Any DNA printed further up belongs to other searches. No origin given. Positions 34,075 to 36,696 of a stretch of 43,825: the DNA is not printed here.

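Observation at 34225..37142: DCD (EVE/PUA-like modified-base reader) gene translationally coupled to a Zn-ribbon Upf1/Dna2-like SF1 helicase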

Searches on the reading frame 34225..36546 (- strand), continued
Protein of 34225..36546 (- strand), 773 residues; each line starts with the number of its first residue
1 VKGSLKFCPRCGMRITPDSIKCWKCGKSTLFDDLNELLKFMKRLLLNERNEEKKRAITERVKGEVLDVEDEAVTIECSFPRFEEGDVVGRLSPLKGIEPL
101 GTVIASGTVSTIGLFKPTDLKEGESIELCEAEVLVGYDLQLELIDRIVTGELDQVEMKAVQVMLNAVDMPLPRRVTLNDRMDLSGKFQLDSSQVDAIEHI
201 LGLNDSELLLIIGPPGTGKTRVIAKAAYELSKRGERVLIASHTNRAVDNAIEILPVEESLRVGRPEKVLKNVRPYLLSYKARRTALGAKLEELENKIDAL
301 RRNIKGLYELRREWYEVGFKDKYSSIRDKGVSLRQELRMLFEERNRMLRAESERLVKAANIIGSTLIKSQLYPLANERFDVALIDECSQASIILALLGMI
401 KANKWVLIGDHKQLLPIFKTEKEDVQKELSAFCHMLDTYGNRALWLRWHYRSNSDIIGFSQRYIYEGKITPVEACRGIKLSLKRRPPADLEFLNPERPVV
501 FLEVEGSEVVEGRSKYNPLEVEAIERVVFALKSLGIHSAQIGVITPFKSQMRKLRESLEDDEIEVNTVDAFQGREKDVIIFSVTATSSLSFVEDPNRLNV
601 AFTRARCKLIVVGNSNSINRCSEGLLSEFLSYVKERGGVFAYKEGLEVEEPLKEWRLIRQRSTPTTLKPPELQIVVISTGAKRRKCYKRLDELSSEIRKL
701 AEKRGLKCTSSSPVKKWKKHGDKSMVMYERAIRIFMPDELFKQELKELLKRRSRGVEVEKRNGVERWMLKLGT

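Call 52: fold_search(model_id=the predicted structure, library=pdb)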
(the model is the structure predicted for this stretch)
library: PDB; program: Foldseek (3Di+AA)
matches with E <= 10: 1475; with E <= 0.001: 170
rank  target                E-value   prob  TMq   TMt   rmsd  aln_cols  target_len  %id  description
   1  4b3g_B                1.7e-36  1.00  0.58  0.73   7.5       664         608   24  crystal structure of Ighmbp2 helicase in complex with RNA (released 2012-09-26)
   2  4b3f                  1.0e-35  1.00  0.58  0.70   7.2       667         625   25  crystal structure of Ighmbp2 helicase (released 2012-09-26)
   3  2xzp                  1.4e-34  1.00  0.56  0.69   9.1       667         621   24  Upf1 helicase (released 2011-03-30)
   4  8ftm_A                2.5e-34  1.00  0.52  0.56   9.6       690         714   21  Setx-ssRNA-ADP-SO4 complex (released 2023-10-25)
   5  4b3g_A                7.7e-34  1.00  0.57  0.70   8.3       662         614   24  crystal structure of Ighmbp2 helicase in complex with RNA (released 2012-09-26)
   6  8rd3_A                7.7e-34  1.00  0.54  0.66   9.4       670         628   24  Crystal structure of Saccharomyces cerevisiae Nmd4 protein bound to Upf1 helicase domain (released 2024-08-14)
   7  8ftm_B                8.6e-34  1.00  0.51  0.53   9.8       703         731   22  Setx-ssRNA-ADP-SO4 complex (released 2023-10-25)
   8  2xzl_A                9.6e-34  1.00  0.50  0.51   9.2       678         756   24  Upf1-RNA complex (released 2011-03-30)
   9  2wjv_B                1.6e-33  1.00  0.56  0.56   8.7       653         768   24  Crystal structure of the complex between human nonsense mediated decay factors UPF1 and UPF2 (released 2009-07-07)
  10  2xzo_A                2.0e-33  1.00  0.52  0.64   8.2       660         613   24  Upf1 helicase - RNA complex (released 2011-03-30)
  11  2wjv_A                3.2e-33  1.00  0.55  0.55   8.6       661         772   23  Crystal structure of the complex between human nonsense mediated decay factors UPF1 and UPF2 (released 2009-07-07)
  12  2gk6_A                7.5e-33  1.00  0.56  0.71   8.5       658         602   24  Structural and Functional insights into the human Upf1 helicase core (released 2007-01-09)
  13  2wjy                  1.3e-32  1.00  0.54  0.54   8.9       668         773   24  Crystal structure of the complex between human nonsense mediated decay factors UPF1 and UPF2 Orthorhombic form (released 2009-07-07)
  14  2gk7                  2.0e-32  1.00  0.53  0.68   8.6       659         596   24  Structural and Functional insights into the human Upf1 helicase core (released 2007-01-09)
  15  9qwn_A                2.5e-32  1.00  0.58  0.57   6.9       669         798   23  Human UPF1 in complex with the histone stem loop RNA (released 2025-12-03)
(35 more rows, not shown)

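Call 58: search_protein_families(library=ncbifam, proteins=[window:34225-36546:-], max_evalue=0.01)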
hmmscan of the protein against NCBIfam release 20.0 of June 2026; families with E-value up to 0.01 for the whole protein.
window:34225-36546:- (773 aa): 13 families
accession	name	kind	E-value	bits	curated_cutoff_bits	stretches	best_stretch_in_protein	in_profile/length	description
TIGR00376.1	TIGR00376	hypoth_equivalog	1.3e-85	288.2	348.9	1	186-639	156-633/639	IGHMBP2 family helicase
NF040671.1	PLuB_AAA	exception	1.8e-49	168.1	999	2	375-617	959-1234/1256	PLuB system helicase-like protein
NF058533.1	antiphage_ProA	equivalog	7.2e-20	70.1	1500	2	375-612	1300-1557/1903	anti-phage protein ProA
TIGR01448.2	helicase_RecD2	equivalog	2.3e-10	39.3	500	1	180-246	308-371/713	SF1B family DNA helicase RecD2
NF042953.1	Hhe_antiphage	equivalog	1.3e-09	36.1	2000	1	378-468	1281-1380/1797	DUF4011 domain-containing anti-phage protein Hhe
NF038214.1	IS21_help_AAA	equivalog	4.9e-06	26.4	200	1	141-238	28-122/232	IS21-like element helper ATPase IstB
TIGR00064.1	ftsY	equivalog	7.6e-06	25.4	260.7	1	132-246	12-120/279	signal recognition particle-docking protein FtsY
TIGR01447.1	recD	equivalog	2.1e-05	23.3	310.15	0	205-227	162-184/597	exodeoxyribonuclease V subunit alpha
TIGR02768.1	TraA_Ti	equivalog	2.2e-05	23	590.45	1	182-243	353-412/751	Ti-type conjugative transfer relaxase TraA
TIGR00176.1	mobB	equivalog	0.0044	17.1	76.2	1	209-244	2-37/155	molybdopterin-guanine dinucleotide biosynthesis protein B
NF010487.0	PRK13909.1-4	equivalog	0.0048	15.2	759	0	588-635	678-721/924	RecB-like helicase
NF011056.0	PRK14489.1-1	equivalog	0.0069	15.5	379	0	206-248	203-245/363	bifunctional molybdenum cofactor guanylyltransferase MobA/molybdopterin-guanine dinucleotide biosynthesis adaptor protein MobB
TIGR04291.1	arsen_driv_ArsA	equivalog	0.0099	14.6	650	0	188-242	302-356/565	arsenical pump-driving ATPase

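Call 60: find_related_loci(query=window:34225-36546:-, collection=genome_contigs, flank=4000)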
Query window:34225-36546:- (773 aa) in genome_contigs; peptide patterns used: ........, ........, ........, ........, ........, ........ (x = any residue, [..] = any of these).
28 stretches matched a pattern; 1 encode a relative of the query (tblastn E <= 1e-3); 1 distinct loci.
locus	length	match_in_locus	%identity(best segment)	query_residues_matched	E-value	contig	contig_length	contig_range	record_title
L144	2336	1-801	29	364-606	7e-16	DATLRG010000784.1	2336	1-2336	MAG TPA_asm: Chloroflexota bacterium isolate SMAG_U13898 k141_79127, whole genome shotgun sequence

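Call 63: find_encoding_contigs(protein=P0071, flank=4000, max_places=2)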
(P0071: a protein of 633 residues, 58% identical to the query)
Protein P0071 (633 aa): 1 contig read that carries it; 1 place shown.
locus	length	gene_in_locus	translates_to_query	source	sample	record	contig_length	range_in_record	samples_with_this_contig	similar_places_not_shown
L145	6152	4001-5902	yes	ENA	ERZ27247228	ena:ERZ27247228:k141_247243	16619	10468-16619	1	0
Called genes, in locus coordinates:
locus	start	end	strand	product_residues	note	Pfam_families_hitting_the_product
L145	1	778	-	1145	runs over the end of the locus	PF04465:DUF499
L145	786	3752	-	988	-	PF06634:DUF1156, PF03602:Cons_hypoth95 (faint)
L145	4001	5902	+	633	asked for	PF00580:UvrD-helicase (faint), PF04851:ResIII (faint), PF13086:AAA_11, PF13245:AAA_19, PF13604:AAA_30 (weak), PF13087:AAA_12, PF01443:Viral_helicase1 (weak), PF13538:UvrD_C_2 (weak)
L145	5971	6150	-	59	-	?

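Call 64: find_encoding_contigs(protein=P0095, flank=4000, max_places=2)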
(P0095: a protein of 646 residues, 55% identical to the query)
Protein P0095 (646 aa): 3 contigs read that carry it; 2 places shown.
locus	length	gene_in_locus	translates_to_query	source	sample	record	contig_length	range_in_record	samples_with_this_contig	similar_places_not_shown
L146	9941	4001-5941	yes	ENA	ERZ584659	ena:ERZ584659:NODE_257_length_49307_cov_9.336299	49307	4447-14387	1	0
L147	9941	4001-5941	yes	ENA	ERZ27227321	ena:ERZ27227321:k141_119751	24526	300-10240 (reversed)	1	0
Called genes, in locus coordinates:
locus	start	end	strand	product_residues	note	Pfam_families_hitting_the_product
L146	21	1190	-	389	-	-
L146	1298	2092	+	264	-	PF00005:ABC_tran, PF13304:AAA_21 (faint)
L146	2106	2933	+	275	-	-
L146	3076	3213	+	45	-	-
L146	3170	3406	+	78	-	-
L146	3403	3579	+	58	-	-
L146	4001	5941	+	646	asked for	PF00580:UvrD-helicase (faint), PF04851:ResIII (faint), PF13086:AAA_11, PF13245:AAA_19, PF13604:AAA_30 (weak), PF13538:UvrD_C_2 (faint), PF13087:AAA_12, PF01443:Viral_helicase1 (weak)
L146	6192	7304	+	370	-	PF01321:Creatinase_N, PF00557:Peptidase_M24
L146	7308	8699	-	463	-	PF00890:FAD_binding_2, PF01134:GIDA, PF01266:DAO (weak), PF07992:Pyr_redox_2, PF12831:FAD_oxidored, PF13738:Pyr_redox_3, PF00070:Pyr_redox, PF02852:Pyr_redox_dim, +7 more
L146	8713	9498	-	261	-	PF01946:Thi4, PF00890:FAD_binding_2 (weak), PF01266:DAO, PF01494:FAD_binding_3 (weak), PF03486:HI0933_like (weak), PF07992:Pyr_redox_2 (weak), PF12831:FAD_oxidored, PF13450:NAD_binding_8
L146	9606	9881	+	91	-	-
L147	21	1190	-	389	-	-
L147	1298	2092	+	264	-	PF00005:ABC_tran, PF13304:AAA_21 (faint)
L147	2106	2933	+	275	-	-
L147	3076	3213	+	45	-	-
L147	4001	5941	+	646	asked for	PF00580:UvrD-helicase (faint), PF04851:ResIII (faint), PF13086:AAA_11, PF13245:AAA_19, PF13604:AAA_30 (weak), PF13538:UvrD_C_2 (faint), PF13087:AAA_12, PF01443:Viral_helicase1 (weak)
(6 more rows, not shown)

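Call 65: find_encoding_contigs(protein=P0099, flank=4000, max_places=2)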
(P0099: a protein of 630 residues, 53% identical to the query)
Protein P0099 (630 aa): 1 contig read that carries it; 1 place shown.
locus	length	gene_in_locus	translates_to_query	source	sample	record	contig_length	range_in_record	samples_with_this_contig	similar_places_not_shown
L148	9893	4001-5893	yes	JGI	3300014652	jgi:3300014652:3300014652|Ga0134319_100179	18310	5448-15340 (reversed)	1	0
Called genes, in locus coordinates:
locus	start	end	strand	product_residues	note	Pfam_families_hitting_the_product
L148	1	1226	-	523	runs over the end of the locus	PF22837:M_Eco57I_C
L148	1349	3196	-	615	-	PF02384:N6_Mtase, PF07669:Eco57I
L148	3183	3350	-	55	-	-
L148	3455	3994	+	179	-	PF10539:Dev_Cell_Death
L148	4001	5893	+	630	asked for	PF00580:UvrD-helicase (faint), PF01695:IstB_IS21 (faint), PF04851:ResIII (weak), PF13086:AAA_11, PF13604:AAA_30, PF13245:AAA_19 (weak), PF13087:AAA_12, PF13538:UvrD_C_2 (weak), +1 more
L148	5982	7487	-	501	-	PF01555:N6_N4_Mtase, PF08281:Sigma70_r4_2 (faint), PF13384:HTH_23 (weak), PF01555:N6_N4_Mtase (weak)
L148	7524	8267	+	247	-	PF00705:PCNA_N, PF02747:PCNA_C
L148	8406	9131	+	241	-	PF00705:PCNA_N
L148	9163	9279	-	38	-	-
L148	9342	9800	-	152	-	-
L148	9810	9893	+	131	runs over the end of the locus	-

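Call 66: find_encoding_contigs(protein=P0103, flank=4000, max_places=2)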
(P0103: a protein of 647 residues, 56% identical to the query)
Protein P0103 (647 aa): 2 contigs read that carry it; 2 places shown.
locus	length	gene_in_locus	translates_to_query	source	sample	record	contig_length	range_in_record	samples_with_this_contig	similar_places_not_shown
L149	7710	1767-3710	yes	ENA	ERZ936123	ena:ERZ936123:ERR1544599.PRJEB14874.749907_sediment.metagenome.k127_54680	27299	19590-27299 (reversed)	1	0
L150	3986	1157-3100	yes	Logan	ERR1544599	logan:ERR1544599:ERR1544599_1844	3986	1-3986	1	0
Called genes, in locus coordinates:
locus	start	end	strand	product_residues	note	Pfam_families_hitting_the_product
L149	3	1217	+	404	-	?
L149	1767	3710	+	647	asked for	PF00580:UvrD-helicase (faint), PF04851:ResIII (weak), PF13086:AAA_11, PF13245:AAA_19, PF13604:AAA_30 (weak), PF13087:AAA_12, PF01443:Viral_helicase1 (weak)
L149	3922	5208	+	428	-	-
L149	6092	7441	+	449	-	PF02608:Bmp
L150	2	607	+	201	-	?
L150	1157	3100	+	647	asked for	PF00580:UvrD-helicase (faint), PF04851:ResIII (weak), PF13086:AAA_11, PF13245:AAA_19, PF13604:AAA_30 (weak), PF13087:AAA_12, PF01443:Viral_helicase1 (weak)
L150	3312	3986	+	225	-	?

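Call 67: find_encoding_contigs(protein=P0071, flank=10000, max_places=1)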
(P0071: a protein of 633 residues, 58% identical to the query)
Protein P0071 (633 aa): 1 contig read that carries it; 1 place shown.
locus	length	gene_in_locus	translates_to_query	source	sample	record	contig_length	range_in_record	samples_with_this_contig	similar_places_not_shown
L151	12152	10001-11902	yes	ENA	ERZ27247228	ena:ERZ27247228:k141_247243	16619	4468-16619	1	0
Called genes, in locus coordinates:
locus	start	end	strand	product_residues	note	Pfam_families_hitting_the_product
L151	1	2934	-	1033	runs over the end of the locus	PF00176:SNF2-rel_dom, PF00270:DEAD, PF04851:ResIII, PF00271:Helicase_C, PF13020:NOV_C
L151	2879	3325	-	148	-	-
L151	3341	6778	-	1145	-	PF04465:DUF499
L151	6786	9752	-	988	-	PF06634:DUF1156, PF03602:Cons_hypoth95 (faint)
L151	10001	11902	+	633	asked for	PF00580:UvrD-helicase (faint), PF04851:ResIII (faint), PF13086:AAA_11, PF13245:AAA_19, PF13604:AAA_30 (weak), PF13087:AAA_12, PF01443:Viral_helicase1 (weak), PF13538:UvrD_C_2 (weak)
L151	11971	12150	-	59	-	?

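Call 72: search_protein_families(library=phrogs, proteins=[window:34225-36546:-], max_evalue=0.001)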
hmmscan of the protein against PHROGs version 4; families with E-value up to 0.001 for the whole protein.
window:34225-36546:- (773 aa): 6 families
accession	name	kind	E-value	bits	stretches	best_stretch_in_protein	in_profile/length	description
phrog_25411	-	unknown function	9.9e-51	174.1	1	203-637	227-620/627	-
phrog_1967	-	DNA, RNA and nucleotide metabolism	6.6e-09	35.9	1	174-252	138-214/776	DNA helicase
phrog_4412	-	DNA, RNA and nucleotide metabolism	2.1e-08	34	0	184-248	326-387/743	exonuclease V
phrog_325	-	DNA, RNA and nucleotide metabolism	5e-08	32.7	1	173-249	455-534/986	Dda-like helicase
phrog_16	-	DNA, RNA and nucleotide metabolism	2.3e-06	27.1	1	167-390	257-388/986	DNA helicase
phrog_19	-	DNA, RNA and nucleotide metabolism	0.00018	21.5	1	182-241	330-388/621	DnaB-like replicative helicase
